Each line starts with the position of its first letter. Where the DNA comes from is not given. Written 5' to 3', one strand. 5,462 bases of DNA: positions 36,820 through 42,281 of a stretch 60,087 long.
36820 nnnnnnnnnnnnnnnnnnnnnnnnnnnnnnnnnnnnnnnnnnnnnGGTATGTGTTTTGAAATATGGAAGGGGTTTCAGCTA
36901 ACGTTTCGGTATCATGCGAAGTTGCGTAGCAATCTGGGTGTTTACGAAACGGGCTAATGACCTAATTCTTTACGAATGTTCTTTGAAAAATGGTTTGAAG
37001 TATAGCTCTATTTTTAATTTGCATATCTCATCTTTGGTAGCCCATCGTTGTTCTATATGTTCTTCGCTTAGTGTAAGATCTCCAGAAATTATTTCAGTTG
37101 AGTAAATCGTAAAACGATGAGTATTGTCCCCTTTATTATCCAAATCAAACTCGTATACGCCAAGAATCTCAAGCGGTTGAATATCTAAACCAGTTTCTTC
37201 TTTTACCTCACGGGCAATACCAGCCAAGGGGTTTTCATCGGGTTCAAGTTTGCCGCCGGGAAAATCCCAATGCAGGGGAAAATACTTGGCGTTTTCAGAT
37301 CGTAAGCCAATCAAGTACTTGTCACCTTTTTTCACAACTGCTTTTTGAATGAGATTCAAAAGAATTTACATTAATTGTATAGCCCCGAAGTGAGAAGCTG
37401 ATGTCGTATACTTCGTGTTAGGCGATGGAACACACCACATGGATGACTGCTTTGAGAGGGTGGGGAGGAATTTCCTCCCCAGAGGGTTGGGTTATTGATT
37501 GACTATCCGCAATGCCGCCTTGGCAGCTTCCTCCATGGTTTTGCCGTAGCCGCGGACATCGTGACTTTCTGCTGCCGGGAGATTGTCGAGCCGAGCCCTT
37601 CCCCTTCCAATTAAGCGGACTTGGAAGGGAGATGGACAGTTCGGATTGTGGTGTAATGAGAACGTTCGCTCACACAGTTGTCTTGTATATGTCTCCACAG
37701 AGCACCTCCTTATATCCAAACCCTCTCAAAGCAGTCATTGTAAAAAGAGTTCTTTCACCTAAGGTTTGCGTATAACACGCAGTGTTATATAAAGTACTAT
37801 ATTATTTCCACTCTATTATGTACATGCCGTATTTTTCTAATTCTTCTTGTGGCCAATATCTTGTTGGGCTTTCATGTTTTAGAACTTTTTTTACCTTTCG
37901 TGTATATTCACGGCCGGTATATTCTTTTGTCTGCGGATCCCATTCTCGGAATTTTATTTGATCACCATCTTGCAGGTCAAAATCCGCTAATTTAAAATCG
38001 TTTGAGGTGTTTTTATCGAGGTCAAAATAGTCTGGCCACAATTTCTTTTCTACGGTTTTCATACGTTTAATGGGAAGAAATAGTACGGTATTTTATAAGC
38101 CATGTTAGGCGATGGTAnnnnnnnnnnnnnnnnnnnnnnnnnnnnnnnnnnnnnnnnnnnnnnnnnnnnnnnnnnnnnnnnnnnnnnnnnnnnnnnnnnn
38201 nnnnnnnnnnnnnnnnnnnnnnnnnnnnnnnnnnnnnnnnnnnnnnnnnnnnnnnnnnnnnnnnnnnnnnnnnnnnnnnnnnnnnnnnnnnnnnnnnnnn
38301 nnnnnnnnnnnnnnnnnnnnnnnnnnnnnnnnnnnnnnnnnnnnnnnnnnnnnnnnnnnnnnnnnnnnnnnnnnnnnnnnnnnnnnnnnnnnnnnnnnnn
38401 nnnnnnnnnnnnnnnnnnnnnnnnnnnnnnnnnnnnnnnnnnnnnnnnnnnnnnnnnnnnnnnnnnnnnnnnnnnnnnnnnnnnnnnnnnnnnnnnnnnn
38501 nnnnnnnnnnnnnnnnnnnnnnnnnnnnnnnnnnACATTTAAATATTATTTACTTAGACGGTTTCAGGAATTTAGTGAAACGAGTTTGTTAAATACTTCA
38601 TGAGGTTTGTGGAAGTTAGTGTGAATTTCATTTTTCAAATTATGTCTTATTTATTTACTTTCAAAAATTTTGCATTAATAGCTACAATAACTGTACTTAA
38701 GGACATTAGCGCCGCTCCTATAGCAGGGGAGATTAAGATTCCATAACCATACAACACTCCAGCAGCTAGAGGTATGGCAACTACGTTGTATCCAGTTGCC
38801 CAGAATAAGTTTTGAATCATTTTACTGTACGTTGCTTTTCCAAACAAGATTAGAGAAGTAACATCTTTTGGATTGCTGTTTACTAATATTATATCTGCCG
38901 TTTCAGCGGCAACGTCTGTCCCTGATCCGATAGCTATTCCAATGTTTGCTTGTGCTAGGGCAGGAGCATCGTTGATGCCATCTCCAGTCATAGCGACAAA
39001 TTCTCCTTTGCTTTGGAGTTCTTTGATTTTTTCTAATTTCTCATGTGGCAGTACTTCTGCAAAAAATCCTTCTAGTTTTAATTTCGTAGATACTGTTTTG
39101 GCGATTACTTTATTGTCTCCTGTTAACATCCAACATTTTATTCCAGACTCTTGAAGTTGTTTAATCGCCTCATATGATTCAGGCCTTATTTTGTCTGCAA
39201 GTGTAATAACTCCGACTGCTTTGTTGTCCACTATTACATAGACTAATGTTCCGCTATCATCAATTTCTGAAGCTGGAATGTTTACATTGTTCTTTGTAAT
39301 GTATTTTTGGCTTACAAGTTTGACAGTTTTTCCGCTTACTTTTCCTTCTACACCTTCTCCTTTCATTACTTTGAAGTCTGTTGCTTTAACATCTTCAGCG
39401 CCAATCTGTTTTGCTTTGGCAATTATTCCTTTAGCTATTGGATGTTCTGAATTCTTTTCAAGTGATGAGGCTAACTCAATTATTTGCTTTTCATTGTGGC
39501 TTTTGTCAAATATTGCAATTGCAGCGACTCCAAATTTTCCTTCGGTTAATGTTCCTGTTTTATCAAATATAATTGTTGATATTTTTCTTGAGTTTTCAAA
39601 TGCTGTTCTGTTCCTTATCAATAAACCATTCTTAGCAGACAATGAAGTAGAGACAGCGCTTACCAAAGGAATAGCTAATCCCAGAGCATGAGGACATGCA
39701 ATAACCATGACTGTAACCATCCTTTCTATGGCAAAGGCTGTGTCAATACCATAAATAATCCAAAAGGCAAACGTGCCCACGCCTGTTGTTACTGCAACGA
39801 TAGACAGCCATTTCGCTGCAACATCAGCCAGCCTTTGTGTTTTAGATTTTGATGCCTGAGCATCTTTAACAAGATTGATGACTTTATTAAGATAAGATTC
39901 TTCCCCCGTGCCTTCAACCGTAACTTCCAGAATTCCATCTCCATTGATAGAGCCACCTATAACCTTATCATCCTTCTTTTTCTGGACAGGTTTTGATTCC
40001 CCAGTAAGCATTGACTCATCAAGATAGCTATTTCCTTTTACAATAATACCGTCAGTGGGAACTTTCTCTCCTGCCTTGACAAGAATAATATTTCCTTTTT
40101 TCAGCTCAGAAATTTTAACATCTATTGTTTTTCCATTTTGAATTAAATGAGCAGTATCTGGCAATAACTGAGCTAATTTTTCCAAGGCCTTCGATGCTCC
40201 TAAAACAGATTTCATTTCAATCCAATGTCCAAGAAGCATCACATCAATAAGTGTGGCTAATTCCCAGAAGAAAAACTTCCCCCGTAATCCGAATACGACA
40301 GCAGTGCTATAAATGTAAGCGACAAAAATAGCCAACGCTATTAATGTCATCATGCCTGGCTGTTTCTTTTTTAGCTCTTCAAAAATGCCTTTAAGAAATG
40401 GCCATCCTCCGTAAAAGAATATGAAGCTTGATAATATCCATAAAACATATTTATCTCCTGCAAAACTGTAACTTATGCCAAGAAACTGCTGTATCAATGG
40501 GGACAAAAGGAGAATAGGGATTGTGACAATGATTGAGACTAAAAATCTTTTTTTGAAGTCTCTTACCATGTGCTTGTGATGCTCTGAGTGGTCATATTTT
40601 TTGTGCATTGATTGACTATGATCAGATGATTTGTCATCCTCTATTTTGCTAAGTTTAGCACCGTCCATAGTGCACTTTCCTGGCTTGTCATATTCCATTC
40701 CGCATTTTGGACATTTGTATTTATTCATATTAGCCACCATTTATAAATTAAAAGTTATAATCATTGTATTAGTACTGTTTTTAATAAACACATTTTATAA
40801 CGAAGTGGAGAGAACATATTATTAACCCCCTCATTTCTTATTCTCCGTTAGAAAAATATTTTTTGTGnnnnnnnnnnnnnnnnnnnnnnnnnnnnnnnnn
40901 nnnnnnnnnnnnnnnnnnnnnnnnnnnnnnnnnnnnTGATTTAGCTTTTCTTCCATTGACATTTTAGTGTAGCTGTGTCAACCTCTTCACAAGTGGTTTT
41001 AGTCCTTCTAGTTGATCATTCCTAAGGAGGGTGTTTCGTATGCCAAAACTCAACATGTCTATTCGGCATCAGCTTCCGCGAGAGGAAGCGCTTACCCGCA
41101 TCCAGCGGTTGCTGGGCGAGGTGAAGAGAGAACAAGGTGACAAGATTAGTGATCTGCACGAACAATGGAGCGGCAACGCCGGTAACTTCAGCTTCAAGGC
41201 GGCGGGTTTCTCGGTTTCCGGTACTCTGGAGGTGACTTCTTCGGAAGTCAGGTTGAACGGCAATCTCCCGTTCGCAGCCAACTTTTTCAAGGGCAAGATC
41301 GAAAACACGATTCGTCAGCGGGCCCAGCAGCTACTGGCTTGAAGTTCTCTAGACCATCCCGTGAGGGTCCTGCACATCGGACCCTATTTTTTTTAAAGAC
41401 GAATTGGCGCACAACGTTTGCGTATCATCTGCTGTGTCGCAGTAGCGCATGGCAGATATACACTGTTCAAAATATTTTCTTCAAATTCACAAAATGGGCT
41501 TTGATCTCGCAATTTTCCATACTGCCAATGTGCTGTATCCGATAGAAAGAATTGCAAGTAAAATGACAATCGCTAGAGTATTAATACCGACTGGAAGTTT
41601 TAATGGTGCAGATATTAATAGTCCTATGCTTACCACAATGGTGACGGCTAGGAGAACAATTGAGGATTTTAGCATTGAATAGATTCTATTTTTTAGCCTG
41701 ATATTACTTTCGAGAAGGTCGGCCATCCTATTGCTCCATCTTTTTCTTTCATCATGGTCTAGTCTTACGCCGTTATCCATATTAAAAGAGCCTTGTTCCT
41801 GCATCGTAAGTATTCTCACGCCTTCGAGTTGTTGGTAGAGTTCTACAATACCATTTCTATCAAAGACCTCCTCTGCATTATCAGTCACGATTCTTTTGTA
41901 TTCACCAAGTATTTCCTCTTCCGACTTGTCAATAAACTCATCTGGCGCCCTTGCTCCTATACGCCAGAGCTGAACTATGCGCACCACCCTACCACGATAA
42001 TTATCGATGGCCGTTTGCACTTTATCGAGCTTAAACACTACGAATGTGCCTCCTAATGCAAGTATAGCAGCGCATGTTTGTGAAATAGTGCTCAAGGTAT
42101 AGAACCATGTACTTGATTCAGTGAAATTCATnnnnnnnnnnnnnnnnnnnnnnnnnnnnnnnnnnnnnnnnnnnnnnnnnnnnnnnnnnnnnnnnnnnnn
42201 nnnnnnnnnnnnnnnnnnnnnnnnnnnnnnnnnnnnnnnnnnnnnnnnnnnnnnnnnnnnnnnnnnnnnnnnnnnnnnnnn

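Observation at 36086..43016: A+T-rich block of short unrelated genes, each followed by an ...AAC / GTT... palindrome: integron-like cassette array without an integrase in view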

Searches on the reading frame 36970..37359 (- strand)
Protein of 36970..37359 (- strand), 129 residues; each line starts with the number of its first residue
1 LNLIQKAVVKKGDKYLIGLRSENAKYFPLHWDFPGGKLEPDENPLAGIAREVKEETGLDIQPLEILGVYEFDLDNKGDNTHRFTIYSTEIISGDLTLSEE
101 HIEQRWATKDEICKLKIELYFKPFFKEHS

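Call 9: search_protein_families(library=pfam, proteins=[window:36970-37359:-], max_evalue=0.01)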
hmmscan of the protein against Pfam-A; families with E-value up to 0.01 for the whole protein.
window:36970-37359:- (129 aa): 2 families
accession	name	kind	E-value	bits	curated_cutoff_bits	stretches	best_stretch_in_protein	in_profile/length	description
PF00293.34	NUDIX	-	1.7e-16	60.9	21.1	1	15-114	17-119/134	NUDIX domain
PF14815.12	NUDIX_4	-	1.5e-05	25.2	35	1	10-124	6-110/113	NUDIX domain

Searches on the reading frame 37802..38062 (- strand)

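Call 9: search_protein_families(library=pfam, proteins=[window:37802-38062:-], max_evalue=0.01)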
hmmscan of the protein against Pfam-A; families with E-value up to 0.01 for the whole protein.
window:37802-38062:- (86 aa): 1 family
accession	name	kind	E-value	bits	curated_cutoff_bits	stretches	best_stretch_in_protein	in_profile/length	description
PF12961.13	DUF3850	-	1.2e-08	35.5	22.9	1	4-65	2-65/77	Domain of unknown function (DUF3850)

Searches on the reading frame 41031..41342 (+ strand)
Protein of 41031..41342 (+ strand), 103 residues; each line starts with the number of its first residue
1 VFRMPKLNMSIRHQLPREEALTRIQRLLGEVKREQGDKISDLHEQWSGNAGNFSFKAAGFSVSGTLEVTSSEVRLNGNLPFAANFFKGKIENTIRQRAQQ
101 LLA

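Call 9: search_protein_families(library=pfam, proteins=[window:41031-41342:+], max_evalue=0.01)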
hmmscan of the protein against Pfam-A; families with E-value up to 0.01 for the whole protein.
window:41031-41342:+ (103 aa): 1 family
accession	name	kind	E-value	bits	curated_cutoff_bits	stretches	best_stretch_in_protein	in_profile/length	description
PF09650.15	PHA_gran_rgn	-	2.1e-14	54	26.6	1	10-102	4-87/87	Putative polyhydroxyalkanoic acid system protein (PHA_gran_rgn)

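Call 16: find_encoding_contigs(protein=window:41031-41342:+, flank=10000, max_places=10)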
Protein window:41031-41342:+ (103 aa): no gene with exactly this product is on record in the collection.

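Call 20: find_encoding_contigs(protein=window:41040-41342:+, flank=10000, max_places=6)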
Protein window:41040-41342:+ (100 aa): 1 contig read that carries it; 1 place shown.
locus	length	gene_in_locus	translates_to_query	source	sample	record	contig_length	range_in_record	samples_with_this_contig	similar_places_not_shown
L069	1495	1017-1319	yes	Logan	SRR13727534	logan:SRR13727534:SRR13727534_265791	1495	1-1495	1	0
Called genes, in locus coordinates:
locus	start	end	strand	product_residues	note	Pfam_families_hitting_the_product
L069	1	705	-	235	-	?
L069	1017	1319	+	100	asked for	PF09650:PHA_gran_rgn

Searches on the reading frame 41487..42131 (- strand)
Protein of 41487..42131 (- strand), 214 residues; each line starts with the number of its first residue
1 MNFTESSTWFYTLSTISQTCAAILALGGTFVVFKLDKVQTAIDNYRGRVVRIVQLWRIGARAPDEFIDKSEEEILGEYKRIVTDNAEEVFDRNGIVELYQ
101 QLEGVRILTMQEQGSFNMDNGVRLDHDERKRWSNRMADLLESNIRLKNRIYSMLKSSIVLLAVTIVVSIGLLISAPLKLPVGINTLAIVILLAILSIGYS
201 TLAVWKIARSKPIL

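Call 9: search_protein_families(library=pfam, proteins=[window:41487-42131:-], max_evalue=0.01)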
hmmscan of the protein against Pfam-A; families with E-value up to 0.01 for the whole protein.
window:41487-42131:- (214 aa): 0 families

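Call 15: find_encoding_contigs(protein=window:41487-42131:-, flank=10000, max_places=10)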
Protein window:41487-42131:- (214 aa): no gene with exactly this product is on record in the collection.

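Call 101: find_homologous_proteins(query=window:41487-42131:-, max_evalue=0.00001)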
Query window:41487-42131:- (214 aa): 12 proteins with E <= 0.00001 among 909 candidates.
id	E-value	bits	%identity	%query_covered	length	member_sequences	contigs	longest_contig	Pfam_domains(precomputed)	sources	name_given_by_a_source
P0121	4.4e-132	456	100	100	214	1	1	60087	-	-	-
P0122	2.1e-97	342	71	100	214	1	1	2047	-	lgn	-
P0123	4.7e-96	338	70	100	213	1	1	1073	-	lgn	-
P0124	7.0e-86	305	66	100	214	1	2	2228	-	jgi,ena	jgi:hypothetical protein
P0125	1.2e-83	297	63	99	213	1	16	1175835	-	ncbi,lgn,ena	-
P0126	2.3e-68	248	54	97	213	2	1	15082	-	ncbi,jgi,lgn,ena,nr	ncbi:MAG: hypothetical protein M0Q93_00960 [Terrimicrobiaceae bacterium]|nr:hypothetical protein [Te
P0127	3.0e-64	234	53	97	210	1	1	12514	-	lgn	-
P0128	2.4e-62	228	51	100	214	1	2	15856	-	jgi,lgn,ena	-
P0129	1.2e-60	222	49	100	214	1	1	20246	-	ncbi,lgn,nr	ncbi:MAG: hypothetical protein PHH01_03740 [Patescibacteria group bacterium]|nr:hypothetical protein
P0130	3.0e-54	202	50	97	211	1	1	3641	-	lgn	-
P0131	1.5e-16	78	33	95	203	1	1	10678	-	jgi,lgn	jgi:hypothetical protein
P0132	3.8e-12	64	29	83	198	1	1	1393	-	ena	-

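Call 102: find_encoding_contigs(protein=P0125, flank=6000, max_places=3)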
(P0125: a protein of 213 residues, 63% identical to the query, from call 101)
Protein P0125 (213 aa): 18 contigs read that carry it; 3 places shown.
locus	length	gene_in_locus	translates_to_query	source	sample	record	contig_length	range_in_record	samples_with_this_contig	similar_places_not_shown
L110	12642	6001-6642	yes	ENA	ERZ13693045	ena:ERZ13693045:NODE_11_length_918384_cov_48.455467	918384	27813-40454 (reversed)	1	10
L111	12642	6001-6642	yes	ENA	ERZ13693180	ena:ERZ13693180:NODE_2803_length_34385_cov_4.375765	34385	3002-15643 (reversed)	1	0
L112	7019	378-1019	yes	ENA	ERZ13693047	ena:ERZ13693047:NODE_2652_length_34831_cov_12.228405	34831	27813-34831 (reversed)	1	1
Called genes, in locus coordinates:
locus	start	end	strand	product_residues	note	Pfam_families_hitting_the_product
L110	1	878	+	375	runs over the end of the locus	PF13439:Glyco_transf_4, PF13579:Glyco_trans_4_4, PF20706:GT4-conflict (weak), PF00534:Glycos_transf_1, PF13692:Glyco_trans_1_4, PF13524:Glyco_trans_1_2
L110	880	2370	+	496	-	PF04932:Wzy_C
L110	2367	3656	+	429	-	PF04932:Wzy_C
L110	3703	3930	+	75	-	-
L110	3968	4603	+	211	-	PF06941:NT5C, PF24694:LNS2_PITM1-3 (weak)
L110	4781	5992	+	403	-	PF14072:DndB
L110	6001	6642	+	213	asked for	-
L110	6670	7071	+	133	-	-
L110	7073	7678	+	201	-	PF00657:Lipase_GDSL, PF13472:Lipase_GDSL_2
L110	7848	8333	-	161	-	-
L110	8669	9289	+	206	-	PF06821:Ser_hydrolase, PF00561:Abhydrolase_1 (faint)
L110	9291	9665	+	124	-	PF07883:Cupin_2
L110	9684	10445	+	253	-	PF00459:Inositol_P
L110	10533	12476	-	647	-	PF02369:Big_1 (faint), PF10670:DUF4198 (faint), PF13620:CarboxypepD_reg, PF13620:CarboxypepD_reg, PF13715:CarbopepD_reg_2 (weak), PF13620:CarboxypepD_reg, PF14686:fn3_3 (weak), PF13620:CarboxypepD_reg, +7 more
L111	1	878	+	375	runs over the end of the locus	PF13439:Glyco_transf_4, PF13579:Glyco_trans_4_4, PF20706:GT4-conflict (weak), PF00534:Glycos_transf_1, PF13692:Glyco_trans_1_4, PF13524:Glyco_trans_1_2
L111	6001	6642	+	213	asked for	-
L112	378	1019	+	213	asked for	-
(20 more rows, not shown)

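Call 103: find_encoding_contigs(protein=P0122, flank=6000, max_places=2)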
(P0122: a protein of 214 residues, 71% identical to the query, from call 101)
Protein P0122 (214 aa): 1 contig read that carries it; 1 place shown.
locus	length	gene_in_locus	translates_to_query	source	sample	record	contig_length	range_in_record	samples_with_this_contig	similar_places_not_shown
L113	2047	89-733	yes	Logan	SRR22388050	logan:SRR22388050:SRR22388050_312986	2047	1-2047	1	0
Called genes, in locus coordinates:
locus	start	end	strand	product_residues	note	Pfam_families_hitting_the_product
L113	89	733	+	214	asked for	-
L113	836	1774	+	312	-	PF02661:Fic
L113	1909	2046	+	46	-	?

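Call 104: find_encoding_contigs(protein=P0126, flank=6000, max_places=2)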
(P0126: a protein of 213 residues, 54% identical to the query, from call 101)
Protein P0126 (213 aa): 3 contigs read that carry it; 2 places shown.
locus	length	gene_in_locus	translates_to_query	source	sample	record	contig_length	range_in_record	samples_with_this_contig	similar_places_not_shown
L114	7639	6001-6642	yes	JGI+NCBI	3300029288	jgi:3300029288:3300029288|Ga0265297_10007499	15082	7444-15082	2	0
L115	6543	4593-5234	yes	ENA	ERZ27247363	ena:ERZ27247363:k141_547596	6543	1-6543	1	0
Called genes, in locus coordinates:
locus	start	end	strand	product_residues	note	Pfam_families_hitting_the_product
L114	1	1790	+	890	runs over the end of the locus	PF04851:ResIII, PF19778:RE_endonuc (weak), PF08722:Tn7_TnsA-like_N (weak)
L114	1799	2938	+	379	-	PF12770:CHAT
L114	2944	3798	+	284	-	-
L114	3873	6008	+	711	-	-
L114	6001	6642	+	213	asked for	-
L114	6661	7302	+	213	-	-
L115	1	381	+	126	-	?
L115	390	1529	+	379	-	PF12770:CHAT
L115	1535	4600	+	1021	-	-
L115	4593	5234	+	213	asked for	-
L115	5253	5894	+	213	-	-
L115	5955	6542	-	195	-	?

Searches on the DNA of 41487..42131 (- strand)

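Call 105: search_with_rna_model(model_id=R2, sources=[L110, L113, L114, L115], filters=off, max_evalue=1)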
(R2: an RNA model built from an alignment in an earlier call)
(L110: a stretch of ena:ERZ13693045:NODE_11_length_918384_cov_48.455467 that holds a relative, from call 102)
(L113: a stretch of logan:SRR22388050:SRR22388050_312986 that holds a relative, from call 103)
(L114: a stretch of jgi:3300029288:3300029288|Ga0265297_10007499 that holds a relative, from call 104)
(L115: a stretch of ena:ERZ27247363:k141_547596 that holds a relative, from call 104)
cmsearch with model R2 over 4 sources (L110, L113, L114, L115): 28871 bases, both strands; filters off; matches with E-value up to 1: 3.
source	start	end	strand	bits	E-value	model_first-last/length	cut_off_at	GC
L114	1744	1783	+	15.9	0.072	1-77/77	no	0.32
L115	335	374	+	15.9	0.072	1-77/77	no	0.32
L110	6385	6439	-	12.3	0.66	1-77/77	no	0.33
